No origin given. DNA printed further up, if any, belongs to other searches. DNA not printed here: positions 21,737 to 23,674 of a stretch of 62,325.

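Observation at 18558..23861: Nitrogen-controlled operon: HAO-family octaheme cytochrome, Amt ammonium channel and a nine-heme/cytochrome-b fusion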

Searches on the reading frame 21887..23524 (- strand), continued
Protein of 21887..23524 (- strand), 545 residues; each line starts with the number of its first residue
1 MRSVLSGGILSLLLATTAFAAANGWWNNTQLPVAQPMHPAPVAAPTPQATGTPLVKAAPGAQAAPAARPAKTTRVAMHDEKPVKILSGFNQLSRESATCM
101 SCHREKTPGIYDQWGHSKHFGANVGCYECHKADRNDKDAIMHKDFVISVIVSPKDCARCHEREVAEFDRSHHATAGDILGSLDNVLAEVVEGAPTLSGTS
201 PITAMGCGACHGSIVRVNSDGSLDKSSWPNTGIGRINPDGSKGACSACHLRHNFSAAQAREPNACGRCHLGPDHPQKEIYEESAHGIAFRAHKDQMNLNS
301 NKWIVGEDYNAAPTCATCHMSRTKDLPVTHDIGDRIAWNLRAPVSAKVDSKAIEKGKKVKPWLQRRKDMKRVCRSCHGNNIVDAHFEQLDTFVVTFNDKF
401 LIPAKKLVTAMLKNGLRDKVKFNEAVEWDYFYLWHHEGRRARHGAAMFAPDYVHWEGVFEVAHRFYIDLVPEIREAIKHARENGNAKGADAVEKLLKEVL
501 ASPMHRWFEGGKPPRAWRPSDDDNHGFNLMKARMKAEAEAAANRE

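Call 11: find_homologous_proteins(query=window:21887-23524:-, max_evalue=1e-10)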
Query window:21887-23524:- (545 aa): 7972 proteins with E <= 1e-10 among 8000 candidates; the best 120 are listed.
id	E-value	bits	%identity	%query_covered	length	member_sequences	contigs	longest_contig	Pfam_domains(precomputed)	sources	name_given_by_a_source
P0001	0.0e+0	1129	87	100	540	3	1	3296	PF09699.16,PF14537.12,PF13435.12,PF13447.12,PF14522.12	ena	-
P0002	0.0e+0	1097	85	97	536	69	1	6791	PF09699.16,PF14537.12,PF13435.12,PF13447.12,PF14522.12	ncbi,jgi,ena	-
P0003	0.0e+0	1060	82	97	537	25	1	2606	PF09699.16,PF14537.12,PF13435.12,PF13447.12,PF14522.12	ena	-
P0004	0.0e+0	1038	80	98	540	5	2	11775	PF09699.16,PF14537.12,PF13435.12,PF13447.12,PF14522.12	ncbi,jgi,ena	ncbi:multiheme c-type cytochrome [Thiolapillus sp.]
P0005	0.0e+0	1029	86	87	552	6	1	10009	PF09699.16,PF14537.12,PF13435.12,PF13447.12,PF14522.12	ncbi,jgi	-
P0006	0.0e+0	1015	80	100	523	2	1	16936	PF09699.16,PF14537.12,PF13435.12,PF13447.12,PF14522.12,PF22113.2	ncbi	ncbi:MAG: multiheme c-type cytochrome [Thiogranum sp.]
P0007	0.0e+0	1013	78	94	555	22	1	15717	PF09699.16,PF14537.12,PF13435.12,PF13447.12,PF14522.12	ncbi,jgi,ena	-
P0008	2.9e-295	998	79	96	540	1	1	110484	PF09699.16,PF14537.12,PF13435.12,PF13447.12,PF14522.12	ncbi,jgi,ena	-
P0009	5.6e-295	997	84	86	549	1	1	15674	PF09699.16,PF14537.12,PF13435.12,PF13447.12,PF14522.12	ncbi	-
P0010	2.3e-289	979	76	94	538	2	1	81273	PF09699.16,PF14537.12,PF13435.12,PF13447.12,PF14522.12,PF22113.2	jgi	jgi:hypothetical protein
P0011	8.4e-289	977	77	97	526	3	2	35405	PF09699.16,PF14537.12,PF13435.12,PF13447.12,PF14522.12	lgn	-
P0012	3.1e-282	955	75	97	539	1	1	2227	PF09699.16,PF14537.12,PF13435.12,PF13447.12,PF14522.12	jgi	-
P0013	5.3e-282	954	74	98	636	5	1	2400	PF09699.16,PF14537.12,PF13435.12,PF13447.12,PF14522.12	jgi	jgi:hypothetical protein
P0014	9.4e-271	917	73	94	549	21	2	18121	PF14537.12,PF13435.12,PF13447.12,PF14522.12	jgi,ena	-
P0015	7.3e-269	911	73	96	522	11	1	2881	PF09699.16,PF14537.12,PF13435.12,PF13447.12,PF14522.12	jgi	jgi:hypothetical protein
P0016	1.3e-261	887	78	83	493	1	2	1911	PF09699.16,PF14537.12,PF13435.12,PF13447.12,PF14522.12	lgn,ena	-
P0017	4.9e-260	882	75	86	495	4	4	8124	PF09699.16,PF14537.12,PF13435.12,PF13447.12,PF14522.12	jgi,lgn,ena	-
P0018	1.1e-259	881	77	83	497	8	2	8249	PF09699.16,PF14537.12,PF13435.12,PF13447.12,PF14522.12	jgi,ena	-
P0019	1.1e-259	881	77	83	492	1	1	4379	PF14537.12,PF13435.12,PF13447.12,PF14522.12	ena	-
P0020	1.2e-259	881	75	89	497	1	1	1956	PF09699.16,PF14537.12,PF13435.12,PF02085.22,PF13447.12,PF14522.12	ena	-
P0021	1.2e-259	881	72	92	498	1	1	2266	PF09699.16,PF14537.12,PF13435.12,PF13447.12,PF14522.12,PF22113.2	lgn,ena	-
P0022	2.3e-259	880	72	92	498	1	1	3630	PF09699.16,PF14537.12,PF13435.12,PF13447.12,PF14522.12,PF22113.2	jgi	-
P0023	4.9e-259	879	72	92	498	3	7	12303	PF09699.16,PF14537.12,PF13435.12,PF13447.12,PF14522.12,PF22113.2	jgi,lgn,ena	-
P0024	7.7e-259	878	77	83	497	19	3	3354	PF09699.16,PF14537.12,PF13435.12,PF13447.12,PF14522.12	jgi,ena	-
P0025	1.6e-258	877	78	82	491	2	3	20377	PF09699.16,PF14537.12,PF13435.12,PF13447.12,PF14522.12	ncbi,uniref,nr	ncbi:multiheme c-type cytochrome [Candidatus Thiosymbion oneisti]|uniref:multiheme c-type cytochrome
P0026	4.3e-257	872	77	84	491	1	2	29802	PF14537.12,PF13435.12,PF13447.12,PF14522.12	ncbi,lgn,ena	-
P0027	4.7e-256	869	76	84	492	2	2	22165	PF14537.12,PF13435.12,PF13447.12,PF14522.12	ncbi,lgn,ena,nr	ncbi:MAG TPA: hydroxylamine oxidoreductase [Thiotrichales bacterium]|nr:hydroxylamine oxidoreductase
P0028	2.5e-255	866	77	83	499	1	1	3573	PF09699.16,PF13435.12,PF13447.12,PF14522.12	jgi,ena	-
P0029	2.8e-255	866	75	84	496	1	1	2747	PF09699.16,PF13435.12,PF13447.12,PF14522.12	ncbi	-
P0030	3.1e-255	866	76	83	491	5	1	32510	PF14537.12,PF13435.12,PF13447.12,PF14522.12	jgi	jgi:hypothetical protein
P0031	7.3e-255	865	76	83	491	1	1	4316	PF14537.12,PF13435.12,PF13447.12,PF14522.12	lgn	-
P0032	9.6e-253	858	70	91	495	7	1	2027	PF09699.16,PF13435.12,PF13447.12,PF14522.12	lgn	-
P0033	2.3e-252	857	71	91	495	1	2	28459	PF09699.16,PF14537.12,PF13435.12,PF13447.12,PF14522.12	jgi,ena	-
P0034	3.2e-251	853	73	88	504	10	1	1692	PF09699.16,PF14537.12,PF13435.12,PF13447.12,PF14522.12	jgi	jgi:hypothetical protein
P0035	2.6e-250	850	72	89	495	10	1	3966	PF14537.12,PF13435.12,PF13447.12,PF14522.12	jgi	-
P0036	4.4e-250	849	71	89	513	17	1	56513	PF09699.16,PF14537.12,PF13435.12,PF13447.12,PF14522.12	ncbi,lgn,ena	-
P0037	6.4e-247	839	71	89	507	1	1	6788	PF09699.16,PF13435.12,PF13447.12,PF14522.12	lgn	-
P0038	1.9e-245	834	73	86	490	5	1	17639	PF09699.16,PF14537.12,PF13435.12,PF02085.22,PF13447.12,PF14522.12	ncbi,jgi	-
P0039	2.2e-245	834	75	84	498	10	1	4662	PF09699.16,PF14537.12,PF13435.12,PF13447.12,PF14522.12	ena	-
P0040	2.5e-245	833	75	82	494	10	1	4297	PF09699.16,PF14537.12,PF13435.12,PF13447.12,PF14522.12,PF22113.2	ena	-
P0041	4.3e-245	833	73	84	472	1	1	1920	PF09699.16,PF14537.12,PF13435.12,PF13447.12,PF14522.12,PF22113.2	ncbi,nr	ncbi:MAG: hydroxylamine oxidoreductase [Gammaproteobacteria bacterium]|nr:hydroxylamine oxidoreducta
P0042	1.4e-244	831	72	83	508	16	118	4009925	PF14537.12,PF13435.12,PF13447.12,PF14522.12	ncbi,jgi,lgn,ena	-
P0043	6.1e-244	829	75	83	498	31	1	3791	PF14537.12,PF13435.12,PF13447.12,PF14522.12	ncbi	-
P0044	1.1e-243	828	73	85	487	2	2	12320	PF09699.16,PF14537.12,PF13435.12,PF13447.12,PF14522.12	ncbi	-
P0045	2.0e-243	827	73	85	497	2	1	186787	PF13435.12,PF13447.12,PF14522.12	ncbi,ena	-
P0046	1.9e-242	824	73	85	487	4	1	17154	PF14537.12,PF13435.12,PF13447.12,PF14522.12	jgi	-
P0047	4.6e-242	823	74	83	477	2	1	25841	PF14537.12,PF13435.12,PF13447.12,PF14522.12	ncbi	-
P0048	4.3e-241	819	71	84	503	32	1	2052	PF14537.12,PF13435.12,PF13447.12,PF14522.12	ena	-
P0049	1.5e-240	818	73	83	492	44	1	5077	PF14537.12,PF13435.12,PF13447.12,PF14522.12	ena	-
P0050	5.2e-240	816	74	83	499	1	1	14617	PF14537.12,PF13435.12,PF13447.12,PF14522.12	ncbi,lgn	ncbi:MAG: multiheme c-type cytochrome [Thiohalomonadales bacterium]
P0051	5.7e-240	816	70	87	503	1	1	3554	PF13435.12,PF13447.12,PF14522.12,PF22113.2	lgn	-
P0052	1.0e-239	815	72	86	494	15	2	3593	PF09699.16,PF14537.12,PF13435.12,PF13447.12,PF14522.12,PF22113.2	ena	-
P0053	1.1e-239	815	73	83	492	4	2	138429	PF09699.16,PF14537.12,PF13435.12,PF13447.12,PF14522.12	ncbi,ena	-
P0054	9.8e-238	808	72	82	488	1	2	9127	PF09699.16,PF14537.12,PF13435.12,PF13447.12,PF14522.12,PF22113.2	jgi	-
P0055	3.9e-235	800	73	82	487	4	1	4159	PF09699.16,PF14537.12,PF13435.12,PF13447.12,PF14522.12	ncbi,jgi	-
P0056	1.4e-234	798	71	86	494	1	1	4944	PF09699.16,PF14537.12,PF13435.12,PF13447.12,PF14522.12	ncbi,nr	ncbi:MAG: multiheme c-type cytochrome [Gammaproteobacteria bacterium]|nr:multiheme c-type cytochrome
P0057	4.1e-234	796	72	85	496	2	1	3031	PF14537.12,PF13435.12,PF13447.12,PF14522.12,PF22113.2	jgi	-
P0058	1.1e-231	788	66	89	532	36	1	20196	PF09699.16,PF14537.12,PF13435.12,PF13447.12,PF14522.12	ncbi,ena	-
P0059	8.1e-229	779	67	88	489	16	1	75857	PF09699.16,PF14537.12,PF13435.12,PF13447.12,PF14522.12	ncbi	-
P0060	7.6e-225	766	71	83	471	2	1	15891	PF14537.12,PF13435.12,PF13447.12,PF14522.12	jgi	-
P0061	4.6e-220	750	75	75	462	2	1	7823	PF09699.16,PF14537.12,PF13435.12,PF13447.12,PF14522.12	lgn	-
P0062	5.1e-220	750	70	79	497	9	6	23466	PF09699.16,PF14537.12,PF13435.12,PF13447.12,PF14522.12,PF22113.2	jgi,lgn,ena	jgi:hydroxylamine dehydrogenase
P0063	5.2e-212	723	64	85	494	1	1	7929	PF09699.16,PF14537.12,PF13435.12,PF02085.22,PF13447.12,PF14522.12,PF22113.2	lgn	-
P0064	6.2e-209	713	68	79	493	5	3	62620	PF09699.16,PF14537.12,PF13435.12,PF13447.12,PF14522.12,PF22113.2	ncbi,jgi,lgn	-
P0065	3.6e-208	711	63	85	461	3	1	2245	PF09699.16,PF14537.12,PF13435.12,PF13447.12,PF14522.12,PF22113.2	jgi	jgi:hypothetical protein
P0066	5.6e-207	707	64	85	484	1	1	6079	PF13435.12,PF13447.12,PF14522.12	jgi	-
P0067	7.5e-207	706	66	79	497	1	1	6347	PF09699.16,PF14537.12,PF13435.12,PF13447.12,PF14522.12,PF22113.2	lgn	-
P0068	2.7e-206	705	67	79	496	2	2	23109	PF09699.16,PF13435.12,PF13447.12,PF14522.12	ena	-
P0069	3.8e-206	704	64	83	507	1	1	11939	PF09699.16,PF14537.12,PF13435.12,PF13447.12,PF14522.12,PF22113.2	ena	-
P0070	1.1e-203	696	66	79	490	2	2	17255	PF09699.16,PF14537.12,PF13435.12,PF13447.12,PF14522.12,PF22113.2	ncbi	-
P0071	1.6e-203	695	65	81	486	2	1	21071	PF09699.16,PF14537.12,PF13435.12,PF13447.12,PF14522.12,PF22113.2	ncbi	-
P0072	1.7e-203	695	66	78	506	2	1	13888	PF09699.16,PF14537.12,PF13435.12,PF13447.12,PF14522.12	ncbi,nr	ncbi:MAG: hypothetical protein BMS9Abin06_0346 [Gammaproteobacteria bacterium]|nr:MAG: hypothetical 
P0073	3.5e-203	694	65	79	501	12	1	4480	PF09699.16,PF14537.12,PF13435.12,PF13447.12,PF14522.12,PF22113.2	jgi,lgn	jgi:hypothetical protein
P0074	4.7e-203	694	63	79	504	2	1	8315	PF09699.16,PF14537.12,PF13435.12,PF13447.12,PF14522.12,PF22113.2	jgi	jgi:hypothetical protein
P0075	7.2e-203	693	64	83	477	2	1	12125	PF09699.16,PF13435.12,PF13447.12,PF14522.12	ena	-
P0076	3.7e-202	691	63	80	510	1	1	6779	PF09699.16,PF14537.12,PF13435.12,PF13447.12,PF14522.12,PF22113.2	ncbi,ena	-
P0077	5.1e-202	690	63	83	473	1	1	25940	PF09699.16,PF13435.12,PF13447.12,PF14522.12,PF22113.2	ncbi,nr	ncbi:MAG: hydroxylamine oxidoreductase [Magnetococcales bacterium]|nr:hydroxylamine oxidoreductase [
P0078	9.1e-202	690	64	80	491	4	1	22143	PF09699.16,PF14537.12,PF13435.12,PF13447.12,PF14522.12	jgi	jgi:hypothetical protein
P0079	9.4e-202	690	63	81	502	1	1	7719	PF09699.16,PF14537.12,PF13435.12,PF13447.12,PF14522.12,PF22113.2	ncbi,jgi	-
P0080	4.3e-201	687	62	84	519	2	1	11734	PF09699.16,PF13435.12,PF13447.12,PF14522.12,PF22113.2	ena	-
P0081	6.8e-201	687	60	88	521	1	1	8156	PF09699.16,PF14537.12,PF13435.12,PF13447.12,PF14522.12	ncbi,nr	ncbi:MAG: cytochrome c3 family protein, partial [Rhodospirillales bacterium]|nr:cytochrome c3 family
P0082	1.2e-200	686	60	86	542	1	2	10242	PF09699.16,PF14537.12,PF13435.12,PF13447.12,PF14522.12,PF22113.2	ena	-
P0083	1.6e-200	686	59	89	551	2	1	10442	PF09699.16,PF14537.12,PF13435.12,PF13447.12,PF14522.12,PF22113.2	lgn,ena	-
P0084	2.5e-200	685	61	87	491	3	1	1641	PF09699.16,PF14537.12,PF13435.12,PF13447.12,PF14522.12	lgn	-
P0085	1.6e-199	682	60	89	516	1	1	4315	PF09699.16,PF14537.12,PF13435.12,PF13447.12,PF14522.12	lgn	-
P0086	7.3e-199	680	61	85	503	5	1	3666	PF09699.16,PF14537.12,PF13435.12,PF13447.12,PF14522.12,PF22113.2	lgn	-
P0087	7.9e-199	680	59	90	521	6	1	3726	PF09699.16,PF14537.12,PF13435.12,PF13447.12,PF14522.12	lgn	-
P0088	1.1e-198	679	63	80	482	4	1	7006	PF09699.16,PF13435.12,PF13447.12,PF14522.12,PF22113.2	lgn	-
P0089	1.4e-198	679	61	83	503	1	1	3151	PF09699.16,PF14537.12,PF13435.12,PF13447.12,PF14522.12,PF22113.2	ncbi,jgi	-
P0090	2.9e-198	678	58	91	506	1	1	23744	PF09699.16,PF14537.12,PF13435.12,PF13447.12,PF14522.12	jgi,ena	-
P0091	3.9e-198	678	63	78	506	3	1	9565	PF09699.16,PF14537.12,PF13435.12,PF13447.12,PF14522.12,PF22113.2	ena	-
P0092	4.7e-198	677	61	83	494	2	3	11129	PF09699.16,PF14537.12,PF13435.12,PF13447.12,PF14522.12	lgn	-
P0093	1.4e-197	676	64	78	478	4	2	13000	PF09699.16,PF14537.12,PF13435.12,PF13447.12,PF14522.12,PF22113.2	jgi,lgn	-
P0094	2.1e-197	675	65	80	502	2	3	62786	PF09699.16,PF14537.12,PF13435.12,PF13447.12,PF14522.12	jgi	jgi:hypothetical protein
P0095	5.3e-197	674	58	90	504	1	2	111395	PF09699.16,PF14537.12,PF13435.12,PF13447.12,PF14522.12,PF22113.2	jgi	jgi:hypothetical protein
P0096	2.8e-196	672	64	78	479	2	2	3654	PF09699.16,PF14537.12,PF13435.12,PF13447.12,PF14522.12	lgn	-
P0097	3.6e-196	671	60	82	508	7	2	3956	PF09699.16,PF14537.12,PF13435.12,PF13447.12,PF14522.12,PF22113.2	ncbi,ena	-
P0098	1.5e-195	669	61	87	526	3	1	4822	PF09699.16,PF14537.12,PF13435.12,PF13447.12,PF14522.12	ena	-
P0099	1.6e-195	669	59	86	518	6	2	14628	PF09699.16,PF14537.12,PF13435.12,PF13447.12,PF14522.12,PF22113.2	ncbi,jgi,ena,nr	ncbi:MAG TPA: multiheme c-type cytochrome [Methylococcaceae bacterium]|nr:multiheme c-type cytochrom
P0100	5.1e-195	667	61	83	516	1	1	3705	PF09699.16,PF14537.12,PF13435.12,PF13447.12,PF14522.12,PF22113.2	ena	-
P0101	7.2e-195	667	57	94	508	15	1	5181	PF09699.16,PF14537.12,PF13435.12,PF13447.12,PF14522.12,PF22113.2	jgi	jgi:hydroxylamine dehydrogenase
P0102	1.3e-194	666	62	80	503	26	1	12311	PF09699.16,PF14537.12,PF13435.12,PF13447.12,PF14522.12,PF22113.2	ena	-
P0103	1.3e-194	666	64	79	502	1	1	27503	PF09699.16,PF14537.12,PF13435.12,PF13447.12,PF14522.12,PF22113.2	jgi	jgi:hypothetical protein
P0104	2.2e-194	665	60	82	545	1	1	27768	PF09699.16,PF14537.12,PF13435.12,PF13447.12,PF14522.12,PF22113.2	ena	-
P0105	2.3e-194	665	62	79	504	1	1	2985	PF09699.16,PF14537.12,PF13435.12,PF13447.12,PF14522.12,PF22113.2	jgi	jgi:cytochrome c553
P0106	3.7e-194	665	65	80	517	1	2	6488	PF09699.16,PF14537.12,PF13435.12,PF13447.12,PF14522.12,PF22113.2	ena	-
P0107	4.2e-194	664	61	82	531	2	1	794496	PF09699.16,PF14537.12,PF13435.12,PF13447.12,PF14522.12,PF22113.2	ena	-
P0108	6.9e-194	664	59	87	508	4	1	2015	PF09699.16,PF14537.12,PF13447.12,PF14522.12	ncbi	-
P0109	7.9e-194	663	61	81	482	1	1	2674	PF09699.16,PF14537.12,PF13435.12,PF13447.12,PF14522.12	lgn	-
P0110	7.9e-194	663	61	84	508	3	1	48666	PF09699.16,PF14537.12,PF13435.12,PF13447.12,PF14522.12,PF22113.2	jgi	jgi:hydroxylamine dehydrogenase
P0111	1.3e-193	663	63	78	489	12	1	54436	PF09699.16,PF14537.12,PF13435.12,PF13447.12,PF14522.12,PF22113.2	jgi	jgi:ssDNA-binding Zn-finger/Zn-ribbon topoisomerase 1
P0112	5.8e-193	661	59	84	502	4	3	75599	PF09699.16,PF14537.12,PF13435.12,PF13447.12,PF14522.12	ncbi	-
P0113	6.0e-193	661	61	79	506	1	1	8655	PF09699.16,PF14537.12,PF13435.12,PF13447.12,PF14522.12,PF22113.2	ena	-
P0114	3.4e-192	658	59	88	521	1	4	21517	PF09699.16,PF14537.12,PF13435.12,PF13447.12,PF14522.12,PF22113.2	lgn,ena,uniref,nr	uniref:Seven times multi-haem cytochrome CxxCH n=1 Tax=Candidatus Kentrum sp. UNK TaxID=2126344 RepI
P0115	3.9e-192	658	60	82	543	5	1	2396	PF09699.16,PF13435.12,PF13447.12,PF14522.12,PF22113.2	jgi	jgi:hypothetical protein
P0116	5.2e-192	657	63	79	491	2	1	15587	PF09699.16,PF14537.12,PF13435.12,PF13447.12,PF14522.12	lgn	-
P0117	1.2e-191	656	61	81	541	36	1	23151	PF14537.12,PF13435.12,PF13447.12,PF14522.12,PF22113.2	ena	-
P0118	1.9e-191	656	60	79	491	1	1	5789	PF09699.16,PF14537.12,PF13435.12,PF13447.12,PF14522.12,PF22113.2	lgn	-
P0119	1.9e-191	656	52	99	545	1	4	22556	PF09699.16,PF14537.12,PF13435.12,PF13447.12,PF14522.12,PF22113.2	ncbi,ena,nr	ncbi:MAG: hypothetical protein KAH20_10430 [Methylococcales bacterium]|nr:hypothetical protein [Meth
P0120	3.6e-191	655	60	84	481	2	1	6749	PF09699.16,PF14537.12,PF13435.12,PF13447.12,PF14522.12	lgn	-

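Call 13: find_related_loci(query=A1, collection=genome_contigs, flank=8000)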
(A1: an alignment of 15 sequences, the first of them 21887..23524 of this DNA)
Query A1 (545 aa) in genome_contigs; peptide patterns used: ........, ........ (x = any residue, [..] = any of these).
599 stretches matched a pattern (row limit reached: there are more); 594 encode a relative of the query (tblastn E <= 1e-3); the best 80 are kept; 80 distinct loci.
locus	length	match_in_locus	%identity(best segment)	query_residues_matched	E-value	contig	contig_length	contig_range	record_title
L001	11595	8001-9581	80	2-534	0e+0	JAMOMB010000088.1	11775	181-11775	MAG: Sedimenticola sp. isolate 4281-140_maxbin2_scaf2bin.080 4281-140_scaffold_2500_c1, whole genome shotgun sequence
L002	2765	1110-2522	74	54-529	0e+0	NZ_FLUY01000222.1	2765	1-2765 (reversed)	Candidatus Thiosymbion oneisti isolate LOsNLC13024, whole genome shotgun sequence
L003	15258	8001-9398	71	67-532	0e+0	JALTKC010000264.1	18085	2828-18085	MAG: Gammaproteobacteria bacterium isolate S139_maxbin2_scaf2bin.159 S139_NODE_2496_length_18085_cov_3.599621, whole gen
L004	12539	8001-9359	74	79-531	0e+0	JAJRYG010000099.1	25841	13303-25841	MAG: Gammaproteobacteria bacterium isolate Dive96_bin3.258 k141_4558050, whole genome shotgun sequence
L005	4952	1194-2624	68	56-533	0e+0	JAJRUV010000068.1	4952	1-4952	MAG: Gammaproteobacteria bacterium isolate Dive96_bin10.234 k141_2041296, whole genome shotgun sequence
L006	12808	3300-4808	64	8-529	0e+0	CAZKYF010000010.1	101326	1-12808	MAG TPA_asm: uncultured Chromatiales bacterium isolate binchicken_co219_239 genome assembly, contig: k141_309059, whole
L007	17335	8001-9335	70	85-529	0e+0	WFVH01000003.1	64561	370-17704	MAG: Gammaproteobacteria bacterium isolate S140_32 k151_113460, whole genome shotgun sequence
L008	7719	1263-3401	63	89-528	0e+0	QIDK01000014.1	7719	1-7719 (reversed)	MAG: Gammaproteobacteria bacterium isolate SZUA-229 Ga0063294_10006736, whole genome shotgun sequence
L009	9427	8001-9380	61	54-513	0e+0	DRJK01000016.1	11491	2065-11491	MAG TPA_asm: Gammaproteobacteria bacterium isolate HyVt-415 HyVt-415_k95_117619, whole genome shotgun sequence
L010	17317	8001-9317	61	76-514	0e+0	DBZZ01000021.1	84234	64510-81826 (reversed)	MAG TPA_asm: Methylococcaceae bacterium UBA1147 UBA1147_contig_27787, whole genome shotgun sequence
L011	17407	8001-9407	58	64-528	0e+0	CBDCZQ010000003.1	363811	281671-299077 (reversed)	MAG: Methylococcales bacterium isolate a3c75e74-b302-450f-87e0-474c3d024c4a genome assembly, contig: contig_3, whole gen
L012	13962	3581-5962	59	80-528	0e+0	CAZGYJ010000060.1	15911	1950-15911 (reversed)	MAG TPA_asm: uncultured Methylomonas sp. isolate SRP163575_co2_99 genome assembly, contig: NODE_4507_length_15911_cov_45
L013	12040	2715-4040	58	85-539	0e+0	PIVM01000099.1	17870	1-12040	MAG: Gammaproteobacteria bacterium isolate Glo_5 GloG15_CONTIG3697, whole genome shotgun sequence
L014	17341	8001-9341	59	83-542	0e+0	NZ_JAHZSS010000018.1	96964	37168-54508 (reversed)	Neiella holothuriorum strain 126 NODE_18_length_96964_cov_186.191636, whole genome shotgun sequence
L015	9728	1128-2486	59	85-540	0e+0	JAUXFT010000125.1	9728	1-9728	MAG: Aestuariirhabdus sp. isolate CSMAG_2910 CSMAG_2910_k117_350725_length_9728_cov_23.9761, whole genome shotgun sequen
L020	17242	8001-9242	57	92-510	9e-168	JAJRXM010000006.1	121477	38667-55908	MAG: Candidatus Zixiibacteriota bacterium isolate Dive96_bin3.155 k141_252715, whole genome shotgun sequence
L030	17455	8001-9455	49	22-514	7e-157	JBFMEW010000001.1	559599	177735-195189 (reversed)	MAG: Acidobacteriota bacterium isolate MAG255 MAG255_1, whole genome shotgun sequence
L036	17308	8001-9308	55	88-514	2e-155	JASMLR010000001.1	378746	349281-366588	MAG: Phycisphaerales bacterium isolate Arabian9_MAG_45 NODE_1_length_378746_cov_9.886904, whole genome shotgun sequence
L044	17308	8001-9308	55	92-514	3e-154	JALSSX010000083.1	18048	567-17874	MAG: Sedimenticola sp. isolate 356-308_metabat2_scaf2bin.074 356-308_scaffold_1775_c1, whole genome shotgun sequence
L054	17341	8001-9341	51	92-515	8e-153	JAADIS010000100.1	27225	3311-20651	MAG: Chlorobiota bacterium isolate M_MetaBat.65 contig-127_3861, whole genome shotgun sequence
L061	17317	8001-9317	52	88-515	2e-151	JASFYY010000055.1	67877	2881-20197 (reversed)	MAG: Verrucomicrobiota bacterium isolate MAY_MAG_00011 ALL_000000000165, whole genome shotgun sequence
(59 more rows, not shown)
